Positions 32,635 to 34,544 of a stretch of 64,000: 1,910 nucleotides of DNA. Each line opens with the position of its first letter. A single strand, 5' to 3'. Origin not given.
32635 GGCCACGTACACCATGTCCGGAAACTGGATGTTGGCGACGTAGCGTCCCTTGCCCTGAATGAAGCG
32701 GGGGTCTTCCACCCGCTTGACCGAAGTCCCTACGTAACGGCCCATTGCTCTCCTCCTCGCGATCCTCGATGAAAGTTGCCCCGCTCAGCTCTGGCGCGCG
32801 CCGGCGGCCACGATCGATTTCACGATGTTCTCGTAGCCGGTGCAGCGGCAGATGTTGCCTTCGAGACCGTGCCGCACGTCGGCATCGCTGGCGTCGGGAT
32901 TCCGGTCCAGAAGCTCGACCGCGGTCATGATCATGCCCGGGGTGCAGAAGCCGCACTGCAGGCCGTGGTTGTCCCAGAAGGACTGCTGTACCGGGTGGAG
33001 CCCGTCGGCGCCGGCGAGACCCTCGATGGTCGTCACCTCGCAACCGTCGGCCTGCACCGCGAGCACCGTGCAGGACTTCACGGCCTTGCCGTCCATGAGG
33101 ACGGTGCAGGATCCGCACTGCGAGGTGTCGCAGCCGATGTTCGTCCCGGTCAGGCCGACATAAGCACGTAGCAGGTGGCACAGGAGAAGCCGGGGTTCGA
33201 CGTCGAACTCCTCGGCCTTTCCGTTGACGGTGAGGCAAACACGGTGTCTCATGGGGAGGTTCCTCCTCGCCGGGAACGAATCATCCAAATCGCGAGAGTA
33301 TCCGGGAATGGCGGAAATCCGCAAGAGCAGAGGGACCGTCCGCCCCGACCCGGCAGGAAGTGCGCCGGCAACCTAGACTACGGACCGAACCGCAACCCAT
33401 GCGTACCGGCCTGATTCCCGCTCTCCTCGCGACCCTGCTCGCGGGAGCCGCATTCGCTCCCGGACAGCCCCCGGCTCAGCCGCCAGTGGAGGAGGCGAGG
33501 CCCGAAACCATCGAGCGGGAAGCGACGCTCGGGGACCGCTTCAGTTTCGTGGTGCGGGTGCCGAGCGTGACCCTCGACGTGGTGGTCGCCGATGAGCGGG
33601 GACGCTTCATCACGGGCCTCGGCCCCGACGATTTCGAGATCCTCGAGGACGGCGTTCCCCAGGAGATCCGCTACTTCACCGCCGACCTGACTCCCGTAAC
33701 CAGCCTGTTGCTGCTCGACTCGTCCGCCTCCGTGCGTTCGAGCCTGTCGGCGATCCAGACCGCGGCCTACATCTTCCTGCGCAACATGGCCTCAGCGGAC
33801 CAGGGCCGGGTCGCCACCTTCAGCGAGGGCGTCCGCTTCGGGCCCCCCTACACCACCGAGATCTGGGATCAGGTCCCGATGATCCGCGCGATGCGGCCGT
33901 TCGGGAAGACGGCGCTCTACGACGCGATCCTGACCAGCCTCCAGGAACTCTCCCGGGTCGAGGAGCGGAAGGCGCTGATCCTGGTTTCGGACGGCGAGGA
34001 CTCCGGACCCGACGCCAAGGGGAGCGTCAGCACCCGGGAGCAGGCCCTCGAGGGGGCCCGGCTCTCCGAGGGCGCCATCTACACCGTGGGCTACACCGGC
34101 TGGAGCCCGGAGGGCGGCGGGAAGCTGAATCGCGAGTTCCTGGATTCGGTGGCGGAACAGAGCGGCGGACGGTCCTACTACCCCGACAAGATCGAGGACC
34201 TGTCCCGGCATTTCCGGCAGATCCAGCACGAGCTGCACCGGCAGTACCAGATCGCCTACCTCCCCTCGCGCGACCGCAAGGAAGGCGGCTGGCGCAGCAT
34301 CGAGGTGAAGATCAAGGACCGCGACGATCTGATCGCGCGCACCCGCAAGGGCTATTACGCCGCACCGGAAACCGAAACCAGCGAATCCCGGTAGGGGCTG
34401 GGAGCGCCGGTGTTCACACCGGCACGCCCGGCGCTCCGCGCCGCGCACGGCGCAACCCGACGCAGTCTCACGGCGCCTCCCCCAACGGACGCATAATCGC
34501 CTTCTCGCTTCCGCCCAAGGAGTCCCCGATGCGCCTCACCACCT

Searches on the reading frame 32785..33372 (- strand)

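Call 7: search_protein_families(library=pfam, proteins=[window:32785-33372:-], max_evalue=0.001)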
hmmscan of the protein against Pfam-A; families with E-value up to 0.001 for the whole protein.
window:32785-33372:- (195 aa): 3 families
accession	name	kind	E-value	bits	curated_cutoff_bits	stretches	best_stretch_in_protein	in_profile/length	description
PF01799.25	Fer2_2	-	3.1e-34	117.4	30.3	1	115-187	1-74/75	[2Fe-2S] binding domain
PF00111.32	Fer2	-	5.5e-05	23.5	21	1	48-101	2-55/77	2Fe-2S iron-sulfur cluster binding domain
PF13085.11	Fer2_3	-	0.0009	19.7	27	0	80-119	51-89/107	2Fe-2S iron-sulfur cluster binding domain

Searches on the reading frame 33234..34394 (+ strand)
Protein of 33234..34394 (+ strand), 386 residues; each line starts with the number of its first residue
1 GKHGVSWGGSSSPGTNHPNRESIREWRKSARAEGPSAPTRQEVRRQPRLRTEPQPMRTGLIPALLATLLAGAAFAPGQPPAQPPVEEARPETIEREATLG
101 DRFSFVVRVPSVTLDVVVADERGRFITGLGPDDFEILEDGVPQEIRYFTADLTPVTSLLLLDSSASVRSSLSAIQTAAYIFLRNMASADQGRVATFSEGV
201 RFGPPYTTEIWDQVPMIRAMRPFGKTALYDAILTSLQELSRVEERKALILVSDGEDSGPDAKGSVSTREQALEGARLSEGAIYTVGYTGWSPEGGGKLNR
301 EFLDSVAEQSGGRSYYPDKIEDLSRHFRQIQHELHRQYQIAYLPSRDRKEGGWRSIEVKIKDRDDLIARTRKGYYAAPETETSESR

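Call 7: search_protein_families(library=pfam, proteins=[window:33234-34394:+], max_evalue=0.001)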
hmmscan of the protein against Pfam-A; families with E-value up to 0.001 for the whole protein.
window:33234-34394:+ (386 aa): 1 family
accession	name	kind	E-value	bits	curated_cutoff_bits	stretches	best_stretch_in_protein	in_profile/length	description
PF13519.12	VWA_2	-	5.5e-06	27.4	27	1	158-255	2-107/107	von Willebrand factor type A domain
